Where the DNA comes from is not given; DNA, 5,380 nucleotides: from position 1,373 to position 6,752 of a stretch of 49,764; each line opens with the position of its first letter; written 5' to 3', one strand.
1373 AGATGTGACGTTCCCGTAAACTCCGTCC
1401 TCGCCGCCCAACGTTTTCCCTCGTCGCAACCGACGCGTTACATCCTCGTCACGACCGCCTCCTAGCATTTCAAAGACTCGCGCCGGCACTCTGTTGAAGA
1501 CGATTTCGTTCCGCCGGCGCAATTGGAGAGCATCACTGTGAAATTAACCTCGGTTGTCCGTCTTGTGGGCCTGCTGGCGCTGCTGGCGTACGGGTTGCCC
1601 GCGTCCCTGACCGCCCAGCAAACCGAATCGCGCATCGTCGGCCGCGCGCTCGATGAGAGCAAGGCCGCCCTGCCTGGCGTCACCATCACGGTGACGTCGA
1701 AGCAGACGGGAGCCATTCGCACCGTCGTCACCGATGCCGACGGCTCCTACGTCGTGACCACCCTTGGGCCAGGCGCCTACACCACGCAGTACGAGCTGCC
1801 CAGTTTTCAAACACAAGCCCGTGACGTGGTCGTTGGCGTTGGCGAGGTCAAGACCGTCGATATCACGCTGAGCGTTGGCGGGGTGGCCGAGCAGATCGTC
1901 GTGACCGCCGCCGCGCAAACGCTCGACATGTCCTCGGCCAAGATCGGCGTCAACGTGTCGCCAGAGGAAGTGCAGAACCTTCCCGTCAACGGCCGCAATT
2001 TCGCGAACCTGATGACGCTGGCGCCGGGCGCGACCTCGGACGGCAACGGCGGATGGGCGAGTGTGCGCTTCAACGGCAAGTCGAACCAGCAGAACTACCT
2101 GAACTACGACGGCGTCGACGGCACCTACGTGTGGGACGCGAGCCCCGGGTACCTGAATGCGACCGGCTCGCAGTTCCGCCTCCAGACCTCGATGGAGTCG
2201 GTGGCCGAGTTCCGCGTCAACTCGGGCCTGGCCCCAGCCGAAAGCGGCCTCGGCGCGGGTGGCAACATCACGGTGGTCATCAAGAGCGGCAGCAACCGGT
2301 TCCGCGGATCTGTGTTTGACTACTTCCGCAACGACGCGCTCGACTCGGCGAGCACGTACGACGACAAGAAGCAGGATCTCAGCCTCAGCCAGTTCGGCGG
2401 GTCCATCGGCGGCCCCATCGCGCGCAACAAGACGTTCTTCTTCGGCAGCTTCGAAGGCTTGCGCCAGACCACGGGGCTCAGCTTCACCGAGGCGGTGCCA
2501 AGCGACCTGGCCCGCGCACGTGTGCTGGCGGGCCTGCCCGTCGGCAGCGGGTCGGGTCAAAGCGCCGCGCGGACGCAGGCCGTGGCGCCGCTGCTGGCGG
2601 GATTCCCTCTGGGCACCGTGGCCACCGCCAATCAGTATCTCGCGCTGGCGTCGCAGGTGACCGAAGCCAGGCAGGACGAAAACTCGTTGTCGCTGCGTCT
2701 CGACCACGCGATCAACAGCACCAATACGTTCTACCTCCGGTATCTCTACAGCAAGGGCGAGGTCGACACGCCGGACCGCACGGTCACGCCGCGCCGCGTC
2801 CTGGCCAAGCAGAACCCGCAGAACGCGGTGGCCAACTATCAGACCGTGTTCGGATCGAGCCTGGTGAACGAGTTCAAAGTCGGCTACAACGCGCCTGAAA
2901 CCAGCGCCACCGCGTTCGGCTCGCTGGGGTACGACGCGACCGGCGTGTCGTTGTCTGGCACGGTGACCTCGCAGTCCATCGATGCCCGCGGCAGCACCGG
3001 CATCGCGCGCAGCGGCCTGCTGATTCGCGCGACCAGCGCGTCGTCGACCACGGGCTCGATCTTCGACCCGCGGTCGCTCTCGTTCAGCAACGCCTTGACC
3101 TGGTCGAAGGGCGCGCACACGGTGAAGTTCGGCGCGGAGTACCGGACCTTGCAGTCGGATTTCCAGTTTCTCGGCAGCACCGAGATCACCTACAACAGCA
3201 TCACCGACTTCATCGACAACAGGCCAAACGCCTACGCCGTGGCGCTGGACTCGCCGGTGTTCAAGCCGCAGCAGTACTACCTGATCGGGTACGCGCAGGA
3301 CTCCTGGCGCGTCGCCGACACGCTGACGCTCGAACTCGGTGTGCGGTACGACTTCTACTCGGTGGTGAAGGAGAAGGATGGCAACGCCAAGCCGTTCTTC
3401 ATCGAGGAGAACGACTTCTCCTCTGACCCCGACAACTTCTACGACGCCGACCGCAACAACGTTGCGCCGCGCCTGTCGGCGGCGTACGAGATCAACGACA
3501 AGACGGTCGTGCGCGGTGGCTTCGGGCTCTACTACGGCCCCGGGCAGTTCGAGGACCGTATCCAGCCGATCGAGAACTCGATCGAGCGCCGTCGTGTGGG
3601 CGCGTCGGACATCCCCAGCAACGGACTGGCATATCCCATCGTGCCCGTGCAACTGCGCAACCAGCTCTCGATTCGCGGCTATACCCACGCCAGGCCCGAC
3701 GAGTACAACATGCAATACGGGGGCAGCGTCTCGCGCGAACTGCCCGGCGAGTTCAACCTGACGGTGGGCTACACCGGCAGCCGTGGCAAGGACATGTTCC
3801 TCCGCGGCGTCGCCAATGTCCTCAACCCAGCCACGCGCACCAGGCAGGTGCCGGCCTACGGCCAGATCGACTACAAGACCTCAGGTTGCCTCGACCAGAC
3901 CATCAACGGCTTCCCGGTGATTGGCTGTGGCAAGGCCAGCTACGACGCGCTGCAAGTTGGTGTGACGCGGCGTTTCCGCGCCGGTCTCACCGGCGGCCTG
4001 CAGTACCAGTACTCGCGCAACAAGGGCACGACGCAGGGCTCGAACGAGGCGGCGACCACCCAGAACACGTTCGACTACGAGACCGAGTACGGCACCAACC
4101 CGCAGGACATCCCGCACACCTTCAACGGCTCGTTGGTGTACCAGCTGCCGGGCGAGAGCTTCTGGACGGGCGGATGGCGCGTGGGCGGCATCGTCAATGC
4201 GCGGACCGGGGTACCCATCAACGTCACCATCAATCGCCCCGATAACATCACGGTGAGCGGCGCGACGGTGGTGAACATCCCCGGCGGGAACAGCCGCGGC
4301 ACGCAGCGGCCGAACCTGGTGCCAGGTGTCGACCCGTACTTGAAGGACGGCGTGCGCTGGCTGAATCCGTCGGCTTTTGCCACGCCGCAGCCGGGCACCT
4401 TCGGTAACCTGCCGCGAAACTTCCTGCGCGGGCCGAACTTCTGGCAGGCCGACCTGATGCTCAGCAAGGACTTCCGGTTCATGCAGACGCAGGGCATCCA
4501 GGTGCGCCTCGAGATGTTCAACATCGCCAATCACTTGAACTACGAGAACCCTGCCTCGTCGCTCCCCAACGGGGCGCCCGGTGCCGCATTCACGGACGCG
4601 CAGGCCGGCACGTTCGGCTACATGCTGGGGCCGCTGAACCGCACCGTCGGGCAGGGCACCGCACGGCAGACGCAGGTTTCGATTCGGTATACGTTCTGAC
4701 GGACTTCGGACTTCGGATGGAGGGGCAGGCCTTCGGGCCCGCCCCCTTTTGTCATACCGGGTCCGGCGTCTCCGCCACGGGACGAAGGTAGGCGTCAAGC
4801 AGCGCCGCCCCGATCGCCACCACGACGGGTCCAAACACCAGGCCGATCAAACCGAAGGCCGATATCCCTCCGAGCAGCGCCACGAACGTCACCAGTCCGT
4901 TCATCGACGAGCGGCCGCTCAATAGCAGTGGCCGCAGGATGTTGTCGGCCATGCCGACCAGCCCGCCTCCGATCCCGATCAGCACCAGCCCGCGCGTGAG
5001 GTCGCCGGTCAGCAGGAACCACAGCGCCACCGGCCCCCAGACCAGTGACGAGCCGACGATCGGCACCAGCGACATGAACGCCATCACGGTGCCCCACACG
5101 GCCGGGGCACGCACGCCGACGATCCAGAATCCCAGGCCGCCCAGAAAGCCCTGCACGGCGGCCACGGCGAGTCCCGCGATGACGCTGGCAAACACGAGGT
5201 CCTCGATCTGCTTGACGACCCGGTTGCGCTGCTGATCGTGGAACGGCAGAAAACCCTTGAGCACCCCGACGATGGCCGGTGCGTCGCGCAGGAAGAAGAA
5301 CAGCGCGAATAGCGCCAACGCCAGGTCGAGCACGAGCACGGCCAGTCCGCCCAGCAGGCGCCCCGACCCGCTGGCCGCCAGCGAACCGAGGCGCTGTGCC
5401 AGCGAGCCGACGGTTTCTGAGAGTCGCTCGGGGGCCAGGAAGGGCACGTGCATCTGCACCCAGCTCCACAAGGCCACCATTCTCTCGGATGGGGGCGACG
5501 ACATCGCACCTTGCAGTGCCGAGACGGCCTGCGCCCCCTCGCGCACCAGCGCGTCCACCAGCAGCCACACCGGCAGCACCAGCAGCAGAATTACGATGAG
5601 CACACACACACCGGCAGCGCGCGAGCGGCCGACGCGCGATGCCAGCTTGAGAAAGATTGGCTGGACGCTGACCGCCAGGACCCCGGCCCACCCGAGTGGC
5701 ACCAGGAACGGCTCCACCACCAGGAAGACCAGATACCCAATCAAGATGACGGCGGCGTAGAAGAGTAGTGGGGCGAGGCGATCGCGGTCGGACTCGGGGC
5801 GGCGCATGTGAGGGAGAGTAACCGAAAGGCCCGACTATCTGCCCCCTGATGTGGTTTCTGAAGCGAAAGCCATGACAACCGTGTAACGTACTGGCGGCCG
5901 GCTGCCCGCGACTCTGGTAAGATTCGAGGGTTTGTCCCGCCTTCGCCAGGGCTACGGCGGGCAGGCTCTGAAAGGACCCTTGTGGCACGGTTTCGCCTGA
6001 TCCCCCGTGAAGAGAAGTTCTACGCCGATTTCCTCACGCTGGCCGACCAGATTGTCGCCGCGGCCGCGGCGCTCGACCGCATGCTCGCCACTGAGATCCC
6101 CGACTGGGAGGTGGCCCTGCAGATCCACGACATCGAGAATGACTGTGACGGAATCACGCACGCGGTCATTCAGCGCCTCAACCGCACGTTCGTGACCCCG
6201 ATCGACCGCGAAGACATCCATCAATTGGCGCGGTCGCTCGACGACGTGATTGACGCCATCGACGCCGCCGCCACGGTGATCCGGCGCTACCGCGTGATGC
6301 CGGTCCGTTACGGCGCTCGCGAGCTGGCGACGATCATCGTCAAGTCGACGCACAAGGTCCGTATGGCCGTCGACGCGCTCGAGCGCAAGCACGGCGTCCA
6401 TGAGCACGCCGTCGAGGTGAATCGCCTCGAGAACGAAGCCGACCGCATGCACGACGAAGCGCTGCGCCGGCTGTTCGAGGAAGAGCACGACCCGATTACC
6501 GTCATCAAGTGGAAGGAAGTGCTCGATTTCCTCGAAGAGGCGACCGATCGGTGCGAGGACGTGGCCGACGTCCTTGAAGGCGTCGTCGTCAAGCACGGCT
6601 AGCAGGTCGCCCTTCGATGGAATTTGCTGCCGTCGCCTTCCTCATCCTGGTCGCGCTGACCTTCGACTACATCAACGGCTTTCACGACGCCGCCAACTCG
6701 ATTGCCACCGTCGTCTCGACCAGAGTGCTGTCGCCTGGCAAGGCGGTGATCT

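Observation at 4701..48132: Intergenic spacers are systematically filled with 7-, 9- and 10-nt tandem arrays from a few recurring families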

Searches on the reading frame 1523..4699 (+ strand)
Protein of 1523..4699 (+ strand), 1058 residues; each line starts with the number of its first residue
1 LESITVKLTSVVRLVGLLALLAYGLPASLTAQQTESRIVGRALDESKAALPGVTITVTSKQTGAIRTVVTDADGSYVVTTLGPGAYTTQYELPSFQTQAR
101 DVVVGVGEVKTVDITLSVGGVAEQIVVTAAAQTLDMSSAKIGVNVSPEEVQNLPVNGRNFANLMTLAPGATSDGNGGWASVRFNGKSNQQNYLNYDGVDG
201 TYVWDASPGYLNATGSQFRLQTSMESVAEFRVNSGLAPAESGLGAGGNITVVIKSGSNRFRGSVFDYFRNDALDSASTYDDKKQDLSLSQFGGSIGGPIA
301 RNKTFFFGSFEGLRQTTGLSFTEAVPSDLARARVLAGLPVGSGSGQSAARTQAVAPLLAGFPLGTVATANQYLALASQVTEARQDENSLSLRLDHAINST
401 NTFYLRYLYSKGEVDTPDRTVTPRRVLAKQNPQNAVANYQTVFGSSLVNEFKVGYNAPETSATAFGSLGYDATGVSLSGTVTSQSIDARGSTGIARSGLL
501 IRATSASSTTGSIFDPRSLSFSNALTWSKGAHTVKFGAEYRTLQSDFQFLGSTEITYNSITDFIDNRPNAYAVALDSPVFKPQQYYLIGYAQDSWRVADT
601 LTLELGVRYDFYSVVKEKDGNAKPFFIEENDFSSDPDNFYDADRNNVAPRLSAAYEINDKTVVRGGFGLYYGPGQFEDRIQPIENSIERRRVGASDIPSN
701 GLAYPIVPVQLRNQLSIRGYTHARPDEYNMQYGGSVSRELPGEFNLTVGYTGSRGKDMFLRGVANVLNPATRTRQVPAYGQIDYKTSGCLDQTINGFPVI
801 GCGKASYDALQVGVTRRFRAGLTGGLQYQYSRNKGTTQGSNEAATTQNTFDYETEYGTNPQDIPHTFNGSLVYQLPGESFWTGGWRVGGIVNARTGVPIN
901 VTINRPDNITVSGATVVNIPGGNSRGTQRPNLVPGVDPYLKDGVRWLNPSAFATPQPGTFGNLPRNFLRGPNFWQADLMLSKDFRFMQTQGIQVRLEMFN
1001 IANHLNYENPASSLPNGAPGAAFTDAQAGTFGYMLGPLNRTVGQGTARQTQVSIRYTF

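Call 65: search_protein_families(library=pfam, proteins=[window:1523-4699:+])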
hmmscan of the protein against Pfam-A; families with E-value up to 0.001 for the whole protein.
window:1523-4699:+ (1058 aa): 7 families
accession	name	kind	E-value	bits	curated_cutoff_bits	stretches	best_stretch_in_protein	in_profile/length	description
PF25183.1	OMP_b-brl_4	-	4.7e-148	495.5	30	1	252-1026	1-819/838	Outer membrane beta barrel domain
PF13620.12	CarboxypepD_reg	-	1.3e-15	58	32.3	1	38-117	2-82/82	Carboxypeptidase regulatory-like domain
PF13715.12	CarbopepD_reg_2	-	8.8e-08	32.5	32.2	1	40-120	3-80/88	CarboxypepD_reg-like domain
PF00593.30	TonB_dep_Rec_b-barrel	-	1.5e-07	32.1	27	1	432-918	60-416/436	TonB dependent receptor-like, beta-barrel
PF17210.9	SdrD_B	-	8.7e-06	26.3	29.7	1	44-98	18-72/112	SdrD B-like domain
PF25020.1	TTR_TEN1-4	-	0.00015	22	27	1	35-113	6-82/86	Teneurin TTR-like domain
PF17802.7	SpaA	-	0.00038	21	23.1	1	44-88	9-56/91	Prealbumin-like fold domain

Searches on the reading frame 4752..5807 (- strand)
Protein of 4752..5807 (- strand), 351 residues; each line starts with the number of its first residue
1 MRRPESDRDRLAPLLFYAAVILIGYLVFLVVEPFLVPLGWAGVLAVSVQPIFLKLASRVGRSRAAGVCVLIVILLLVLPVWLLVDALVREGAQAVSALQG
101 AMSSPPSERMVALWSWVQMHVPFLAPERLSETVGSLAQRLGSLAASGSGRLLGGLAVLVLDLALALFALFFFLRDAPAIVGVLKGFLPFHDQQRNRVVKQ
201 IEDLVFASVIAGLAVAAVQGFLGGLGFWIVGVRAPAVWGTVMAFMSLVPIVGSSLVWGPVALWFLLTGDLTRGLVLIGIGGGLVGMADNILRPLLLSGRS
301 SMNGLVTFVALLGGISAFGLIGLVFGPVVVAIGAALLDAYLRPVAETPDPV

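Call 65: search_protein_families(library=pfam, proteins=[window:4752-5807:-])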
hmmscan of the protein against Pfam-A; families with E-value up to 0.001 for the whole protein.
window:4752-5807:- (351 aa): 1 family
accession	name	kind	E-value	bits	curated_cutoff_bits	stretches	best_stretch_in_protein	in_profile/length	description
PF01594.21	AI-2E_transport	-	2.4e-41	142.5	34.3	1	15-340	3-326/327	AI-2E family transporter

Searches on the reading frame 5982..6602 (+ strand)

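Call 65: search_protein_families(library=pfam, proteins=[window:5982-6602:+])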
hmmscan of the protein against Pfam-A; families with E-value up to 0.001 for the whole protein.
window:5982-6602:+ (206 aa): 1 family
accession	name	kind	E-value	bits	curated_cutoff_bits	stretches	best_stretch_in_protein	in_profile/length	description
PF01865.21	PhoU_div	-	4.4e-24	85.5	24.4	1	9-203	9-213/214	Protein of unknown function DUF47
